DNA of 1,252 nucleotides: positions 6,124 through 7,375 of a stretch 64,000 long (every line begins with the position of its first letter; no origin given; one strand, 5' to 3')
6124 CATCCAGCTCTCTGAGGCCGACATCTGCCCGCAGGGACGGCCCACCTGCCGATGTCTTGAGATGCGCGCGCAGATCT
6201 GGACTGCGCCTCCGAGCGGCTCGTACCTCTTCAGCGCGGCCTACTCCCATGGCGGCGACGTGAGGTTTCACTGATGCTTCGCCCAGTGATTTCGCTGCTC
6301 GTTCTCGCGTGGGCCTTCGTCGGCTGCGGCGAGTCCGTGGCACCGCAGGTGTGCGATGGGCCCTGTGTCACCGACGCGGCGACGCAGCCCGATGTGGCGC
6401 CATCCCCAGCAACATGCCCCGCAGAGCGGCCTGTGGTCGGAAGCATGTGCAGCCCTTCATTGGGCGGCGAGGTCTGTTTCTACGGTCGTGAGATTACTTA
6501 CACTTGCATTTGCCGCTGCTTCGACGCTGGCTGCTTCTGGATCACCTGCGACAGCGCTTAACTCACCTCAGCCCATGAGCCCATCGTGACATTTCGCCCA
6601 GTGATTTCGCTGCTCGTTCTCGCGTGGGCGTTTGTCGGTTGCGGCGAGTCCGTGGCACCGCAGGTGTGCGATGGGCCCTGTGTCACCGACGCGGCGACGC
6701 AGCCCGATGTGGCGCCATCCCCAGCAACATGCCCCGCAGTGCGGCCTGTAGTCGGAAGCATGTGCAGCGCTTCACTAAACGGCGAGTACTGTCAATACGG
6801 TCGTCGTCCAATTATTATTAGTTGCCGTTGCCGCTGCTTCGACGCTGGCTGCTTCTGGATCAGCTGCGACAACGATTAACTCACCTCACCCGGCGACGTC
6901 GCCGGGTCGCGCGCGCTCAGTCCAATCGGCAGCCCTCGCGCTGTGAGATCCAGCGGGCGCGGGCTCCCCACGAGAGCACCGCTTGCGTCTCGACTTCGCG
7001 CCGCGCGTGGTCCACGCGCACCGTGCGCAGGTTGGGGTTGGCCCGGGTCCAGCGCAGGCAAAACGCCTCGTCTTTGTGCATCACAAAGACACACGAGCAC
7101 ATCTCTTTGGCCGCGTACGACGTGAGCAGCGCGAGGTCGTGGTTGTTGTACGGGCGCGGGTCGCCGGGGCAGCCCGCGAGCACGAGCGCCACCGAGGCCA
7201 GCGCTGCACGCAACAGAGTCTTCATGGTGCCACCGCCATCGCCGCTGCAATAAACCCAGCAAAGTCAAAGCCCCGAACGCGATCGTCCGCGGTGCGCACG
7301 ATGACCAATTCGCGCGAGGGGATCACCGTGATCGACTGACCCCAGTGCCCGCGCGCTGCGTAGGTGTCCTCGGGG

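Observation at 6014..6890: Tandemly duplicated small Cys-rich lipopeptides with a localized hypervariable patch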

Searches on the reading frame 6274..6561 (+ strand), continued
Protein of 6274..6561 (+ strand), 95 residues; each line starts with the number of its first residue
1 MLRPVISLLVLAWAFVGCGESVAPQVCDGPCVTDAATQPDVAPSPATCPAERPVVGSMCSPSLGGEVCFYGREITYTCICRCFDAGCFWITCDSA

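Call 79: search_protein_families(library=pfam, proteins=[L014:15-2222:+, L013:5089-7371:+, L014:2235-2741:+], max_evalue=0.01)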
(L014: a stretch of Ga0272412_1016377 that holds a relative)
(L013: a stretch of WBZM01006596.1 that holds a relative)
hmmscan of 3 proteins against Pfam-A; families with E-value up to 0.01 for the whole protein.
L014:15-2222:+ (735 aa): 1 family
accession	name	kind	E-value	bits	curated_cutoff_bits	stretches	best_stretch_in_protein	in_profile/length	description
PF00082.27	Peptidase_S8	-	5.4e-19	69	21.8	1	324-556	55-273/288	Subtilase family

L013:5089-7371:+ (760 aa): 1 family
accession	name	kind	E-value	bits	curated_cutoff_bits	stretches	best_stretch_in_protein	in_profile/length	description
PF00082.27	Peptidase_S8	-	1.9e-25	90.2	21.8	1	335-603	51-288/288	Subtilase family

L014:2235-2741:+ (168 aa): 0 families
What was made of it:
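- On Peptidase_S8 (for the upstream ORF): The homologous full-length proteins do match PF00082 (call 79).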

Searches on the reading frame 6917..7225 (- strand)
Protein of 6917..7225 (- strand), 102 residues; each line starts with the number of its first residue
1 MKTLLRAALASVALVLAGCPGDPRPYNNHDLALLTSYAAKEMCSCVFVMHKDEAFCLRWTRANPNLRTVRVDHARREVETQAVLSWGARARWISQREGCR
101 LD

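Call 4: search_protein_families(library=pfam, proteins=[window:6917-7225:-], max_evalue=1)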
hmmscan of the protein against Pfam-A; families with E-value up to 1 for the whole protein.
window:6917-7225:- (102 aa): 1 family
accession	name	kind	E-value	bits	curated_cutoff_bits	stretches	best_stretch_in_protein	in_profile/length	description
PF10636.14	hemP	-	0.25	11.7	25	1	45-63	13-31/37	Hemin uptake protein hemP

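Call 6: search_protein_families(library=ncbifam, proteins=[window:6917-7225:-], max_evalue=1)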
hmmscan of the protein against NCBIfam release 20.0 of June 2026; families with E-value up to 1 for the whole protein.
window:6917-7225:- (102 aa): 3 families
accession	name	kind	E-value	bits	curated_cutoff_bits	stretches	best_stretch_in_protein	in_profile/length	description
TIGR04359.1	TrbK_RP4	equivalog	0.027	14.5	23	1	7-29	4-26/67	entry exclusion lipoprotein TrbK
NF038294.1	lipo_LIC11966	exception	0.15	12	200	1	5-53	9-56/158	LIC11966 family lipoprotein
NF047847.2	SS_mature_LptM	equivalog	0.19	11.9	27.7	1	1-19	1-20/31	LPS translocon maturation chaperone LptM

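Call 53: search_protein_families(library=padloc, proteins=[window:6917-7225:-], max_evalue=1)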
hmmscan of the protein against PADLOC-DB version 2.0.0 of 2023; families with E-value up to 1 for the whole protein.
window:6917-7225:- (102 aa): 0 families
